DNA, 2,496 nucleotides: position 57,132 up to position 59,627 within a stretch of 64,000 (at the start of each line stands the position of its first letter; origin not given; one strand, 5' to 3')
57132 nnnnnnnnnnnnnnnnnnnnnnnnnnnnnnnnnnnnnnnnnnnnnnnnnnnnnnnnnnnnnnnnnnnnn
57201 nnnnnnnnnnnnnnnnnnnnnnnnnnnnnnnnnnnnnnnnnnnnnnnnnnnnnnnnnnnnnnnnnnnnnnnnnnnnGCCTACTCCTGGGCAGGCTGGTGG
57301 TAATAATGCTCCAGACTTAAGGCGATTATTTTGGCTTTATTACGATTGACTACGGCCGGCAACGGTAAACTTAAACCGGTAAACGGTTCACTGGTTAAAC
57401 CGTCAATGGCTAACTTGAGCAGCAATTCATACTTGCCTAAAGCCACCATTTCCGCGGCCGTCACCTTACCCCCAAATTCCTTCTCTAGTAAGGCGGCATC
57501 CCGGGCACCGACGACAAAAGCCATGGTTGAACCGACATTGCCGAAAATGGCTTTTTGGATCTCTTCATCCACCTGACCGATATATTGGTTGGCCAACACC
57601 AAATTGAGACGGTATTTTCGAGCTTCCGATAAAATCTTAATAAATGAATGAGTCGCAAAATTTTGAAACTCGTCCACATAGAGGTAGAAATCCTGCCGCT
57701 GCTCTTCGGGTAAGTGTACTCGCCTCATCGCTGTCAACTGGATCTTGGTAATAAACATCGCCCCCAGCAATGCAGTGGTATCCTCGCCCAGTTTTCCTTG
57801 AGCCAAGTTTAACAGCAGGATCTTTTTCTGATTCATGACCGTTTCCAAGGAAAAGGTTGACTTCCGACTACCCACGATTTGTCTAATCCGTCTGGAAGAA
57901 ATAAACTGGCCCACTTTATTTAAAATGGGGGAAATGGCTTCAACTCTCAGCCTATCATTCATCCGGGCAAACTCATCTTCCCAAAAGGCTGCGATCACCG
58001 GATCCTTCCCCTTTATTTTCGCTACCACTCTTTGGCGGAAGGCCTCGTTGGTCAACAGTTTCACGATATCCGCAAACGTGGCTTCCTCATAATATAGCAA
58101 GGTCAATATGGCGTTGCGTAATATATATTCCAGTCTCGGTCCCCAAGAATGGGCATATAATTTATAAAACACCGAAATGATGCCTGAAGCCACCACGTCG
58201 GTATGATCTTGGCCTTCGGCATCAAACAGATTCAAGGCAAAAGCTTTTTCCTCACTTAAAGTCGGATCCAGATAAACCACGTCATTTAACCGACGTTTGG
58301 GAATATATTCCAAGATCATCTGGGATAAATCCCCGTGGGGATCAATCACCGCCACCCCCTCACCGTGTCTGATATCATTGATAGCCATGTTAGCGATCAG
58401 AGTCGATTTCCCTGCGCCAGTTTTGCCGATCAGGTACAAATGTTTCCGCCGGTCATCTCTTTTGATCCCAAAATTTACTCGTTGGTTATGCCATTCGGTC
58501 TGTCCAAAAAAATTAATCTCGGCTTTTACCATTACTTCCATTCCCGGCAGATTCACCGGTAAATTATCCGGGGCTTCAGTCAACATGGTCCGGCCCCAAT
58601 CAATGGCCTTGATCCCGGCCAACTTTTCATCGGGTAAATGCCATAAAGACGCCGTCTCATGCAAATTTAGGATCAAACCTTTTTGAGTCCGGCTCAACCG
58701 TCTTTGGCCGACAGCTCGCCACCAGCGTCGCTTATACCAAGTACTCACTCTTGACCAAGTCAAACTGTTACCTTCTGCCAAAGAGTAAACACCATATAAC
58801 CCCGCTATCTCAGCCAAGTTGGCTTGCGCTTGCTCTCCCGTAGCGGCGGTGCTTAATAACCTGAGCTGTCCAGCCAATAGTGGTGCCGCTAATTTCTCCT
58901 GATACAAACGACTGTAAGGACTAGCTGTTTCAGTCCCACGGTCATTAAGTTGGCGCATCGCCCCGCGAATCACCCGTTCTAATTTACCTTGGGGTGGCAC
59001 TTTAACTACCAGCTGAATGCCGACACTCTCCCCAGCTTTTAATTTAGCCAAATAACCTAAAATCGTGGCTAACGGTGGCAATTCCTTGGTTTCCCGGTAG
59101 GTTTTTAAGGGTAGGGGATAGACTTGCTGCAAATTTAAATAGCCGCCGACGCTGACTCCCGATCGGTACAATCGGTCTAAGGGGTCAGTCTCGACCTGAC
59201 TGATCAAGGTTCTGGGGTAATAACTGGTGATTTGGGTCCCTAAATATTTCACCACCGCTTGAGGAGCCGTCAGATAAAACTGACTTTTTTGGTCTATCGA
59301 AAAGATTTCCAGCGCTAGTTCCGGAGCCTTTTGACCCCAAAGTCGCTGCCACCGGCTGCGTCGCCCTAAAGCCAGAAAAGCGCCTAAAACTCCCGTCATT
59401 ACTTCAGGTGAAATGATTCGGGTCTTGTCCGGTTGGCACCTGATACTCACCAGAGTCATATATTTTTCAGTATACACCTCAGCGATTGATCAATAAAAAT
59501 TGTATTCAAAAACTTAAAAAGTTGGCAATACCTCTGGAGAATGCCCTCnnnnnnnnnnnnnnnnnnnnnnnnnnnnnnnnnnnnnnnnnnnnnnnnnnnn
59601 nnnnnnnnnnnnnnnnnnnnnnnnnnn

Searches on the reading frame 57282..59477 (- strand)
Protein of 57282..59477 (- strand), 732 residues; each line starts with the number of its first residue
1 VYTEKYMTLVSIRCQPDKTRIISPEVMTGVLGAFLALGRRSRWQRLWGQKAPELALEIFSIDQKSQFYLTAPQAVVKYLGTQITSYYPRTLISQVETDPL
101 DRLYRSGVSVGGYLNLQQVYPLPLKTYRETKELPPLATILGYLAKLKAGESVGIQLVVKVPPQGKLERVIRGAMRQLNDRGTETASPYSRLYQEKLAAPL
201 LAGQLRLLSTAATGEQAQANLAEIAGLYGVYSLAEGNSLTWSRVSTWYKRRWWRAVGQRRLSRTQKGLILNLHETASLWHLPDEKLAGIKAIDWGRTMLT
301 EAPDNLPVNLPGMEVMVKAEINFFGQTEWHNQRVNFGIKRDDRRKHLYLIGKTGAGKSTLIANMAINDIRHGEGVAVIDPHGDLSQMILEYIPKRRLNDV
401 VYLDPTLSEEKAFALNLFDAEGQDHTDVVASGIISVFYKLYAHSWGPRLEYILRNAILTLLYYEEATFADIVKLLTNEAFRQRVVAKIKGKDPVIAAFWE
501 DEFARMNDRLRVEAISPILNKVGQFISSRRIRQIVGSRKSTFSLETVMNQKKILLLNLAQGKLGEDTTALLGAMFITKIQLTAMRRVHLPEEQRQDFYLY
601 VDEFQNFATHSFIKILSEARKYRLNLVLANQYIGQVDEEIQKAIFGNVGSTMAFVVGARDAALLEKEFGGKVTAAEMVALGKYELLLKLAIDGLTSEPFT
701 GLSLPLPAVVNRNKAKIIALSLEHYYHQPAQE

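Call 87: search_protein_families(library=pfam, proteins=[window:57282-59477:-], max_evalue=0.001)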
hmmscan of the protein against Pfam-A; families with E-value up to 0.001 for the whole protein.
window:57282-59477:- (732 aa): 3 families
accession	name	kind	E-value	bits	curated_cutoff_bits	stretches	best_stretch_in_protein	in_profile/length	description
PF10412.15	TrwB_AAD_bind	-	2.2e-08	33.9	20.5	1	341-657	12-311/387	Type IV secretion-system coupling protein DNA-binding domain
PF01935.23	DUF87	-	1.1e-06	29.4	23.2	1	344-560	23-203/220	Helicase HerA, central domain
PF12696.13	TraG-D_C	-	0.00023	21.5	22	1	598-655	3-65/126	TraM recognition site of TraD and TraG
